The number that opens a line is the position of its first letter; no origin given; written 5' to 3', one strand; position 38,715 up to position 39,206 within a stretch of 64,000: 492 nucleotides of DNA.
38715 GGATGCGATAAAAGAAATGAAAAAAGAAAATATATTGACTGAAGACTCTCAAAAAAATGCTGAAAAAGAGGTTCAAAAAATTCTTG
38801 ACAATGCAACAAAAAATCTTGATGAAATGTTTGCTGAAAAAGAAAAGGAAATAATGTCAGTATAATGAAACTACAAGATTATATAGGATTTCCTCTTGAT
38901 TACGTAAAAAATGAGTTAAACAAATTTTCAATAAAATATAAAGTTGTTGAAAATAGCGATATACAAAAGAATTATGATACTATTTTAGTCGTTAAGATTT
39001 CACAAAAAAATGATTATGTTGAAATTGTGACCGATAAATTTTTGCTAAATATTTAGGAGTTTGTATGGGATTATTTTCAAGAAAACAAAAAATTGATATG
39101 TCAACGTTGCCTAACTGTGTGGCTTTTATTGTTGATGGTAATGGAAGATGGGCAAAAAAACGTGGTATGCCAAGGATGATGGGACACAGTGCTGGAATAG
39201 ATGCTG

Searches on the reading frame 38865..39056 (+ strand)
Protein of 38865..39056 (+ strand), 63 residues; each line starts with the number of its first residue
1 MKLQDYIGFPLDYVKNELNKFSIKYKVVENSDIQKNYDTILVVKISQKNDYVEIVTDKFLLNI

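Call 43: search_protein_families(library=ncbifam, proteins=[window:38865-39056:+], max_evalue=0.01)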
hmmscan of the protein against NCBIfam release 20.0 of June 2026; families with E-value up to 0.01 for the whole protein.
window:38865-39056:+ (63 aa): 0 families

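Call 68: search_solved_structures(query=window:38865-39053:+, max_evalue=1)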
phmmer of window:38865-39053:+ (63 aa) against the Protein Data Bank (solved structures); distinct sequences matched with E-value up to 1: 1.
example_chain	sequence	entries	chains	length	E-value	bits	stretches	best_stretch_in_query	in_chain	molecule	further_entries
2i9u_A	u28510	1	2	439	0.16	16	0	16-60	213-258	Cytosine/guanine deaminase related protein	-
